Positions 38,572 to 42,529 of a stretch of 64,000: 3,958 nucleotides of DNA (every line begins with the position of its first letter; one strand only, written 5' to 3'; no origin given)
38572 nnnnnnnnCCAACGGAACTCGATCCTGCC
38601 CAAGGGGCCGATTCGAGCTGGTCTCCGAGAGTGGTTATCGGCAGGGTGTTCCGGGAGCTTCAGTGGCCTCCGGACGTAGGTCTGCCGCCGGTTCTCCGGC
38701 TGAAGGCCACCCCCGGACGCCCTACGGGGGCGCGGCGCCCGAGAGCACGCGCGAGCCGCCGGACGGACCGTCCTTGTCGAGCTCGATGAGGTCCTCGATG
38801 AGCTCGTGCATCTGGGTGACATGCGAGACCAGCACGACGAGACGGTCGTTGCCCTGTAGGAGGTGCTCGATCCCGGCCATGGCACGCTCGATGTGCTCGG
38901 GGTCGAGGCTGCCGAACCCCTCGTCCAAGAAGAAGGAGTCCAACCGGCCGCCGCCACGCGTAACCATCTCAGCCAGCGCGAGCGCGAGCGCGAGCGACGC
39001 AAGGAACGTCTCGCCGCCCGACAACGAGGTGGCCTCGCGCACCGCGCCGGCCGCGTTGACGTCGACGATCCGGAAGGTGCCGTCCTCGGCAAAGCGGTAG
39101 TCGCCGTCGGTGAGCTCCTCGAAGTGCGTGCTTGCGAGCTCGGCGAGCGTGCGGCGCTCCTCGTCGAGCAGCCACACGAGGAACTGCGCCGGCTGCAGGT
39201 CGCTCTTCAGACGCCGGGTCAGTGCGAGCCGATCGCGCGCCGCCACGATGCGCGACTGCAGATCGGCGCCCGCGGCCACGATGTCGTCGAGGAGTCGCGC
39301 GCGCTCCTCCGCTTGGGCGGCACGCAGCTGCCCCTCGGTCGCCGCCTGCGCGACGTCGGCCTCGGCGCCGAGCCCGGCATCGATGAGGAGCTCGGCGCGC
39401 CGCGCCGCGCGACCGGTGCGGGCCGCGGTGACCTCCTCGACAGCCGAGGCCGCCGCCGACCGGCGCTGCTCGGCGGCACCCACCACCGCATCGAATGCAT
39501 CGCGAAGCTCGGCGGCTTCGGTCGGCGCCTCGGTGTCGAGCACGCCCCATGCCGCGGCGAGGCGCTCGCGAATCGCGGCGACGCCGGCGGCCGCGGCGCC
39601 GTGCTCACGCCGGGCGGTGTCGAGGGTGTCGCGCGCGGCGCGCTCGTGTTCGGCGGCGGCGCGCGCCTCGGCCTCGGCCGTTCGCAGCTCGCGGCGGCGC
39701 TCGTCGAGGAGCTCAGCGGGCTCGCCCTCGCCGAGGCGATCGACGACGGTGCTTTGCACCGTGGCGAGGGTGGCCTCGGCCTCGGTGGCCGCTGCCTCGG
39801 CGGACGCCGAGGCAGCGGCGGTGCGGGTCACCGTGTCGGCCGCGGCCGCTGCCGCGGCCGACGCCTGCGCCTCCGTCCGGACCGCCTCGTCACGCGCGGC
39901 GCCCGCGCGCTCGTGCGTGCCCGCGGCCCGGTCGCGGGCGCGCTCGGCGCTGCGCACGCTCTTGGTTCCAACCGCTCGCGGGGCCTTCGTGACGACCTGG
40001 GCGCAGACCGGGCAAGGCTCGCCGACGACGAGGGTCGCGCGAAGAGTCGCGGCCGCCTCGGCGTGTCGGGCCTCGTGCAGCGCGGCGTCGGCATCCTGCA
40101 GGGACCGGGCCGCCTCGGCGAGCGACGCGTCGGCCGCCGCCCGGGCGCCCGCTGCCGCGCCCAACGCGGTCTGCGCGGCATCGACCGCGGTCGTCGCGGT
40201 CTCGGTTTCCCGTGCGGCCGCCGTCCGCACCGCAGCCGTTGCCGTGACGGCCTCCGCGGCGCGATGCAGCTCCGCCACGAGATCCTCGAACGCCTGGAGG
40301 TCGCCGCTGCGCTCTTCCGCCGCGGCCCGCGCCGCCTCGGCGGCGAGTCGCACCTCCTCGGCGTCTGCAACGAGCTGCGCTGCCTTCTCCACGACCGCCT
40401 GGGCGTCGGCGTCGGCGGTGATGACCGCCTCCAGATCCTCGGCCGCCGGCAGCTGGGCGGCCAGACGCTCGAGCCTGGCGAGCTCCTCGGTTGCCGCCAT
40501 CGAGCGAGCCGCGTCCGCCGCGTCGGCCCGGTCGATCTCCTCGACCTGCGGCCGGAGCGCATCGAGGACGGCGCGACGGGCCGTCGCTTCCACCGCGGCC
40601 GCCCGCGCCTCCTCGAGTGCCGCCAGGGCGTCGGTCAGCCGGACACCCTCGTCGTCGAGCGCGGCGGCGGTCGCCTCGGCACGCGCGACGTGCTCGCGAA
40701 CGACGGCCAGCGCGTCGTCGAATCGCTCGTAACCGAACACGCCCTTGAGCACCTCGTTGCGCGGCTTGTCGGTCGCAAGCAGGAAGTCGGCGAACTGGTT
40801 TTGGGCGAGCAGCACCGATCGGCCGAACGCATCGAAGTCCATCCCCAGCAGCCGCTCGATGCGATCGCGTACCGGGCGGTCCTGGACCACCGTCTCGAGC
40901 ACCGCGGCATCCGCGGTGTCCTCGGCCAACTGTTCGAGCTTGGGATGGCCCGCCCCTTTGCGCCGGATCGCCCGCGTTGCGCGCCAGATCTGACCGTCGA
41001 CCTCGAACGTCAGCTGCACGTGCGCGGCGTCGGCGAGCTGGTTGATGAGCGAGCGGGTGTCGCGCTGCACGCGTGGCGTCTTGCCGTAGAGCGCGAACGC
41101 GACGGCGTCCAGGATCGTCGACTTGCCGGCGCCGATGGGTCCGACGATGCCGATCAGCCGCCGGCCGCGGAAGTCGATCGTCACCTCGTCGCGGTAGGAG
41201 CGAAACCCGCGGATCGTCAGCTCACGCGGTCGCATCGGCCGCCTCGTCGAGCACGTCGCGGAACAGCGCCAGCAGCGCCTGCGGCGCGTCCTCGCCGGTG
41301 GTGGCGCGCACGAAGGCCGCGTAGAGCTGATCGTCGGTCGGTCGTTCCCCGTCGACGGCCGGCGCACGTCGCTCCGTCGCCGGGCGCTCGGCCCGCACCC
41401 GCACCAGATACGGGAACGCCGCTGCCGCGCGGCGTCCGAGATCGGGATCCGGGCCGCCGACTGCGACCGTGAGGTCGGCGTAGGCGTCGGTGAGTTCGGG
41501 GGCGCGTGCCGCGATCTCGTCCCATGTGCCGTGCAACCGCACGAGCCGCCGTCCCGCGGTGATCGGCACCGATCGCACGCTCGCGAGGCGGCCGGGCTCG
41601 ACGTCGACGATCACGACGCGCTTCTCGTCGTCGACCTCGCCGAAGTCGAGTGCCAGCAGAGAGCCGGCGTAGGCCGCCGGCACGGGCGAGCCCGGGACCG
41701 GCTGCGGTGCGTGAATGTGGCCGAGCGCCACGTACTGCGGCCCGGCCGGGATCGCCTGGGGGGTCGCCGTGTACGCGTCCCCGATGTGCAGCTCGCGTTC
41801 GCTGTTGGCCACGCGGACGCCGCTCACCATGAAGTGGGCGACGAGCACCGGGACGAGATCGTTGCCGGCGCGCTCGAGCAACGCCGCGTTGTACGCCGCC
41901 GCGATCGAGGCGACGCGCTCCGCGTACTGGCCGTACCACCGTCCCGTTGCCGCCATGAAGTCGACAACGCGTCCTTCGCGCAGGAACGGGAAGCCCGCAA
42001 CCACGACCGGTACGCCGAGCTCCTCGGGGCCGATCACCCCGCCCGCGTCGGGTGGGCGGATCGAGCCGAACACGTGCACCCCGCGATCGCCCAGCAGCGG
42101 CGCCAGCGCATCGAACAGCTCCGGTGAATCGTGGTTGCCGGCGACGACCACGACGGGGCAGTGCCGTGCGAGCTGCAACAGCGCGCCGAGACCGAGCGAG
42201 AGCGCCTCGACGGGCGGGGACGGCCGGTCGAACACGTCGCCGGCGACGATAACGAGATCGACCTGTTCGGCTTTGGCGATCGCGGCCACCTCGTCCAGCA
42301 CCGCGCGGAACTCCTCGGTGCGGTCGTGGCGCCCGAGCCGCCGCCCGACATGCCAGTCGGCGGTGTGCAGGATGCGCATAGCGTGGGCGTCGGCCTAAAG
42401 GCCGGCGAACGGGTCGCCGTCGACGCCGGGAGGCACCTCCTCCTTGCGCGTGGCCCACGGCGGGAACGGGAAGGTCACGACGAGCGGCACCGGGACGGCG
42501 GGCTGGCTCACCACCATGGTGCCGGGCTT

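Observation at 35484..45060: Archaeal-style nurA-herA-sbcD-sbcC (HerA/NurA plus Mre11/Rad50) cluster in a bacterial chromosome, extended by a fifth gene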

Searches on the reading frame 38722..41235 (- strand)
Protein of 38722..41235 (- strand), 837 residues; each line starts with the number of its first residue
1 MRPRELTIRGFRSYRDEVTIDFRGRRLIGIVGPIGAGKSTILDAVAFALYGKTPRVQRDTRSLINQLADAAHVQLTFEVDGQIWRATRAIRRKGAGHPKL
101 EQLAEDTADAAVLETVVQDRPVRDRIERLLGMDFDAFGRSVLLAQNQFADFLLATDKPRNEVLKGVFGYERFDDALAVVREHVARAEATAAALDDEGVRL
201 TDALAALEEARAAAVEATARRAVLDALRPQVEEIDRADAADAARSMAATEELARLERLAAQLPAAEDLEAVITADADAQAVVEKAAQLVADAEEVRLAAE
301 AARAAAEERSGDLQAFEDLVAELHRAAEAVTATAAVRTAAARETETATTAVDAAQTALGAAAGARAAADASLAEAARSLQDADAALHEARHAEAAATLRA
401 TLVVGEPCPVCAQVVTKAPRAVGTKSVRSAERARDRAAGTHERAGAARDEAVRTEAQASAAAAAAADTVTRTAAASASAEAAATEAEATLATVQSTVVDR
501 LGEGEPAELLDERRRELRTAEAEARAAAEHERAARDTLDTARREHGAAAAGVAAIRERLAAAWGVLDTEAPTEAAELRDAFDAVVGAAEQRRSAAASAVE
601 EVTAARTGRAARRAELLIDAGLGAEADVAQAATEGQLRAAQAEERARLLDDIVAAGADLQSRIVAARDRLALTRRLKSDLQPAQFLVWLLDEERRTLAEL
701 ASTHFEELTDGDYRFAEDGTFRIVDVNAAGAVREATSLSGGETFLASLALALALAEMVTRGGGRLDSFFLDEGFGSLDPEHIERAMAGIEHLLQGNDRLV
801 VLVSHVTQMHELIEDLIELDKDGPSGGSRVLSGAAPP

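Call 8: search_protein_families(library=pfam, proteins=[window:38722-41235:-], max_evalue=0.01)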
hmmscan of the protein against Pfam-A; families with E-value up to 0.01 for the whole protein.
window:38722-41235:- (837 aa): 7 families
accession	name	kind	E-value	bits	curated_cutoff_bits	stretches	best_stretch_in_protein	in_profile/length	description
PF13476.12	AAA_23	-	8e-20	72.8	27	1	5-199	1-155/201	AAA domain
PF02463.25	SMC_N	-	4.2e-16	59.5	40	1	5-819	4-211/220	RecF/RecN/SMC N terminal domain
PF13558.12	SbcC_Walker_B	-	1.1e-09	38.8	27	1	725-787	16-86/90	SbcC/RAD50-like, Walker B motif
PF13555.12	AAA_29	-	5.6e-07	29.6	27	1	15-53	13-50/61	P-loop containing region of AAA domain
PF13514.12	AAA_27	-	3.7e-06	27.1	22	1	1-156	1-152/206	AAA domain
PF13175.12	AAA_15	-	9e-05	22.7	32.1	1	4-45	4-43/374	AAA ATPase domain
PF00005.33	ABC_tran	-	0.00012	23.1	25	1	18-65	4-51/137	ABC transporter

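Call 9: search_protein_families(library=ncbifam, proteins=[window:38722-41235:-], max_evalue=0.01)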
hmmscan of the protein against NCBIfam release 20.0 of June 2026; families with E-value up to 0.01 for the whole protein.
window:38722-41235:- (837 aa): 36 families (the best 25 are shown)
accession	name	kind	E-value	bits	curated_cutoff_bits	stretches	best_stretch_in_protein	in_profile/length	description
TIGR00618.1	sbcc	subfamily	2.7e-63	214.4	478.5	2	1-197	1-204/1043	exonuclease subunit SbcC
NF041752.4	sbcc_Bac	equivalog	1.9e-46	158.6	1420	2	1-218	1-226/1130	exonuclease subunit SbcC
NF041751.2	sbcc_Staph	equivalog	3.9e-38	131.1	920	2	732-818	907-994/1007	exonuclease subunit SbcC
NF007600.2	PRK10246.1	equivalog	1.3e-36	126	750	2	717-821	929-1031/1047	exonuclease subunit SbcC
NF002244.0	PRK01156.1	equivalog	8e-21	73.9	847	1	6-301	6-289/895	DNA double-strand break repair ATPase Rad50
NF003034.1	PRK03918.1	equivalog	5.4e-20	71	700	2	1-270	1-248/878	DNA double-strand break repair ATPase Rad50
NF053563.1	Rkd4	equivalog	9e-20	70.4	860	1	4-181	4-172/747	arcadin-4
NF002572.0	PRK02224.1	equivalog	1.3e-19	70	1087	1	1-161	1-153/888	DNA double-strand break repair ATPase Rad50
NF041035.1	Rad50_Halo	equivalog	1.4e-15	56.8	1000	1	1-163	1-155/883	DNA double-strand break repair ATPase Rad50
NF041034.1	Rad50_Sulf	equivalog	2.2e-13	49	1000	1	1-147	1-134/872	DNA double-strand break repair ATPase Rad50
TIGR00611.2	recf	equivalog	1.4e-11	44.1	172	1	5-96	3-91/339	DNA replication/repair protein RecF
TIGR02168.1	SMC_prok_B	equivalog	3.8e-11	41.5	567.35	1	5-49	4-47/1181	chromosome segregation protein SMC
NF010068.0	PRK13548.1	equivalog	2.9e-10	39.7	261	2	15-59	21-65/261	heme ABC transporter ATP-binding protein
TIGR04521.1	ECF_ATPase_2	equivalog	9.1e-07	28.2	330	0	722-810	129-209/279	energy-coupling factor transporter ATPase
NF045780.1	TrlF_fam_ATP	equivalog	2.1e-05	23.4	350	1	16-381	301-683/944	TrlF family AAA-like ATPase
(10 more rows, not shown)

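Call 10: search_protein_families(library=padloc, proteins=[window:38722-41235:-], max_evalue=0.01)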
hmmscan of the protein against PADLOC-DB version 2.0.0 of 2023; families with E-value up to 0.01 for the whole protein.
window:38722-41235:- (837 aa): 53 families (the best 25 are shown)
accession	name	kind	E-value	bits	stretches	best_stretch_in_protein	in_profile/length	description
PDLC04135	mad3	-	8.4e-29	99.3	1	5-829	4-346/374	mads_3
PDLC03859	LmuB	-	3.1e-18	64.3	1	17-760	16-534/611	-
PDLC02714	PbeC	-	3.9e-11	40.5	1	1-90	1-101/651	PbeC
PDLC04140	mad8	-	6.5e-10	37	1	16-170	18-101/314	mads_8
PDLC03861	LmuB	-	2.6e-08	30.3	1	5-130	212-339/1213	-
PDLC02741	PbeC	-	1.6e-07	28.2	1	5-66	5-67/644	PbeC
PDLC02668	DndD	-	3.4e-07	27.6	1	3-62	3-75/659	DndD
PDLC02756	PbeC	-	5e-07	27.1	1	4-57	4-63/643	PbeC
PDLC03865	LmuB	-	1.1e-06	25.2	1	5-155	5-155/1007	-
PDLC00267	PtuA1|PtuA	-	6.3e-06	23.6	1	1-246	1-235/438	AAA ATPase domain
PDLC03863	LmuB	-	6.5e-06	23.1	1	5-96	7-85/610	-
PDLC02743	PbeC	-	7.9e-06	22.8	1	5-94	5-100/622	PbeC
PDLC00271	PtuA1|PtuA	-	8.5e-06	23.6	1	4-77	4-82/421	AAA ATPase domain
PDLC02667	DndD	-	1.4e-05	22.1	1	5-72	5-80/657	DndD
PDLC02335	AbiLi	-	1.9e-05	21.9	1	5-48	52-99/326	AbiLi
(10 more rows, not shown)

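Call 51: search_solved_structures(query=window:38722-41235:-, max_evalue=0.00001)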
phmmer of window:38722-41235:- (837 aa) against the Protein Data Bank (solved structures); distinct sequences matched with E-value up to 0.00001: 16.
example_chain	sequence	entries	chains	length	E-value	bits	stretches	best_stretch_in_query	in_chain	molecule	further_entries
6s6v_C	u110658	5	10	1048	3.5e-36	128.1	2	8-272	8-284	Nuclease SbcCD subunit C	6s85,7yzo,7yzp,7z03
3qf7_A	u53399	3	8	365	1.1e-28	103.2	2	1-182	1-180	Rad50 | Probable DNA double-strand break repair Rad50 ATPase,Probable DNA double-strand break repa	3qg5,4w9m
3tho_A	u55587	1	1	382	2.8e-26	95.3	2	1-181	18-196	Probable DNA double-strand break repair Rad50 ATPase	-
3qkt_A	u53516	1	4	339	5.2e-17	64.7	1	3-181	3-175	DNA double-strand break repair rad50 ATPase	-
4nci_A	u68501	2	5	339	5.5e-17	64.6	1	3-181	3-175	DNA double-strand break repair Rad50 ATPase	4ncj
4nck_A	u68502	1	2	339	7.5e-17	64.2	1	3-181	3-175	DNA double-strand break repair Rad50 ATPase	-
3aux_A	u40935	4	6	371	8.4e-17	64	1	4-190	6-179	DNA double-strand break repair rad50 ATPase | DNA double-strand break repair Rad50 ATPase,DNA double-strand break repair Rad50 ATPase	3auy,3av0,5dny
3qku_A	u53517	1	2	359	8.5e-17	64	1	3-177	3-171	DNA double-strand break repair rad50 ATPase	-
5f3w_B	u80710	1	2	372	9.8e-17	63.8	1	4-188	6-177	DNA double-strand break repair Rad50 ATPase,DNA double-strand break repair Rad50 ATPase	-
4nch_A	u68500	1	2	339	3.2e-16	62.1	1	3-181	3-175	DNA double-strand break repair Rad50 ATPase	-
1ii8_A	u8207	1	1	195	9.1e-10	40.8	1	3-177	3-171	Rad50 ABC-ATPase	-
3qkr_A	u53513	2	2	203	1e-09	40.6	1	3-177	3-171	DNA double-strand break repair rad50 ATPase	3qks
1f2t_A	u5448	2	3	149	2.1e-06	29.7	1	3-94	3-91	RAD50 ABC-ATPASE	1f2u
1us8_A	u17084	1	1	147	2.2e-06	29.6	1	3-94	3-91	DNA DOUBLE-STRAND BREAK REPAIR RAD50 ATPASE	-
1e69_A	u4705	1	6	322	5.7e-06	28.2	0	1-95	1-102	CHROMOSOME SEGREGATION SMC PROTEIN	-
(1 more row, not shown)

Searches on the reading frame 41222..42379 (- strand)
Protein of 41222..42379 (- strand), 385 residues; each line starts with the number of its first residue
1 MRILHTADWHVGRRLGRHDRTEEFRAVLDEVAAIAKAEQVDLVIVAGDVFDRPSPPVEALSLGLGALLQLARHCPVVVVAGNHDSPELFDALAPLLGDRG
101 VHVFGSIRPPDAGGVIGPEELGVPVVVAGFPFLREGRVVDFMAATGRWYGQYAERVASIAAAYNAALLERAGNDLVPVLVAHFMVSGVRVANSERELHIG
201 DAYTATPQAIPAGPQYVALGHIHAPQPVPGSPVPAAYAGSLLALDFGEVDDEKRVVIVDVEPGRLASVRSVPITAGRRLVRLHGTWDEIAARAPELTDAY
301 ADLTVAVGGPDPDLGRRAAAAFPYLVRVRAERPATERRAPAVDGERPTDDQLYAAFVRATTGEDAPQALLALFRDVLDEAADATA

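Call 8: search_protein_families(library=pfam, proteins=[window:41222-42379:-], max_evalue=0.01)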
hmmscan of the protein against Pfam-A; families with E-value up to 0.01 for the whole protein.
window:41222-42379:- (385 aa): 3 families
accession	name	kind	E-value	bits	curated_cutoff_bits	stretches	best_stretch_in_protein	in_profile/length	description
PF00149.33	Metallophos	-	6.4e-16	59.8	21.5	1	1-224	1-190/191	Calcineurin-like phosphoesterase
PF12850.12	Metallophos_2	-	9e-08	32.7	27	1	1-243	1-137/154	Calcineurin-like phosphoesterase superfamily domain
PF12320.13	SbcD_C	-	1.6e-05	25.7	24.4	1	277-353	3-86/94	Type 5 capsule protein repressor C-terminal domain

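Call 9: search_protein_families(library=ncbifam, proteins=[window:41222-42379:-], max_evalue=0.01)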
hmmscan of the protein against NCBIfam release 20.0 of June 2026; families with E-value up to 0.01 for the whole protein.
window:41222-42379:- (385 aa): 10 families
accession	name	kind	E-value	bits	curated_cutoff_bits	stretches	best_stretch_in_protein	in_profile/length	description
NF041754.1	sbcd_Bac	equivalog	2.3e-49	168.6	750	1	1-283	1-282/390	exonuclease subunit SbcD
TIGR00619.1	sbcd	subfamily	3.1e-48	164.8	77.65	1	1-253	1-251/252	exonuclease subunit SbcD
NF008206.2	PRK10966.1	equivalog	1e-43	149.9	450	1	1-303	1-309/380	exonuclease subunit SbcD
NF041753.2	sbcd_Staph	equivalog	3.5e-26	91.9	480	2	1-88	1-90/375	exonuclease subunit SbcD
NF041029.1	Mre11_Pyroc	equivalog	6.9e-14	51.5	600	1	1-85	1-87/438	DNA double-strand break repair protein Mre11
NF041031.1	Mre11_Sulfo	equivalog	5.1e-13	49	500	1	2-90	1-91/374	DNA double-strand break repair protein Mre11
NF041030.1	Mre11_Halo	equivalog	1.2e-09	37.8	550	1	2-85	3-88/361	DNA double-strand break repair protein Mre11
TIGR04123.1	P_estr_lig_assc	hypoth_equivalog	6.4e-06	25.7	150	1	3-88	23-114/207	ligase-associated DNA damage response endonuclease PdeM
TIGR00583.1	mre11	equivalog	1.3e-05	24.4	434.6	1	1-60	4-63/405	DNA repair protein (mre11)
NF008460.0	PRK11340.1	equivalog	0.0021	17.5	188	1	2-86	51-125/271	phosphodiesterase YaeI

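Call 10: search_protein_families(library=padloc, proteins=[window:41222-42379:-], max_evalue=0.01)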
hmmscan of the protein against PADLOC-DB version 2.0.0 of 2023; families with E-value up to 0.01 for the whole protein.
window:41222-42379:- (385 aa): 2 families
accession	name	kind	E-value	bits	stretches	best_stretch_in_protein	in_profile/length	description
PDLC04908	PDC-S10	-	0.001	16.4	0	36-85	26-72/223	-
PDLC00736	Effector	-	0.0018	15.3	1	4-84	6-85/561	Endonuclease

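Call 50: search_solved_structures(query=window:41222-42379:-, max_evalue=0.00001)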
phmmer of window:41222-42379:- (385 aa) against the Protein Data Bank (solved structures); distinct sequences matched with E-value up to 0.00001: 18.
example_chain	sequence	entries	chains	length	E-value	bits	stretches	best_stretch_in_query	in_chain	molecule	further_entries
4lty_C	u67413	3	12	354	1.4e-31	113.3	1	1-298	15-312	Exonuclease subunit SbcD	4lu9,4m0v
6s6v_A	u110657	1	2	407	1.8e-31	113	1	1-298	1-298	Nuclease SbcCD subunit D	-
7yzo_A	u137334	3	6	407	2.3e-30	109.4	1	1-298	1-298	Nuclease SbcCD subunit D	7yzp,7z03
6s85_A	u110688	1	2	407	3.1e-30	108.9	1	1-298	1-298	Nuclease SbcCD subunit D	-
3qg5_C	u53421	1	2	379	2e-22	83.2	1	1-264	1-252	Mre11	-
4o24_A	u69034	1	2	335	2.6e-22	82.9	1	1-264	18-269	Exonuclease, putative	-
2q8u_A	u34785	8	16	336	2.6e-22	82.9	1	1-264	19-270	Exonuclease, putative | Nuclease SbcCD subunit D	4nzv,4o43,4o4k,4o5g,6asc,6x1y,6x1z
7dog_A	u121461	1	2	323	6.1e-22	81.6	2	2-89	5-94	Nuclease SbcCD subunit D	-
3thn_A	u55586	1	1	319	1.4e-21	80.4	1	1-264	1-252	Exonuclease, putative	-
3tho_B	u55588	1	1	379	2.5e-21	79.6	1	1-264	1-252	Exonuclease, putative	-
1ii7_A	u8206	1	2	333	1.2e-14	57.7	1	1-250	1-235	Mre11 nuclease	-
3dsc_A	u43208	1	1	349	1.4e-14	57.4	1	1-250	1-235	DNA double-strand break repair protein mre11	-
4hd0_A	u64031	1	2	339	8.5e-14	54.8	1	1-250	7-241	DNA double-strand break repair protein Mre11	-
3dsd_A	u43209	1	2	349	2.5e-13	53.3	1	1-250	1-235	DNA double-strand break repair protein mre11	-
1s8e_A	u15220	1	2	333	6.7e-12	48.6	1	1-250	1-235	exonuclease putative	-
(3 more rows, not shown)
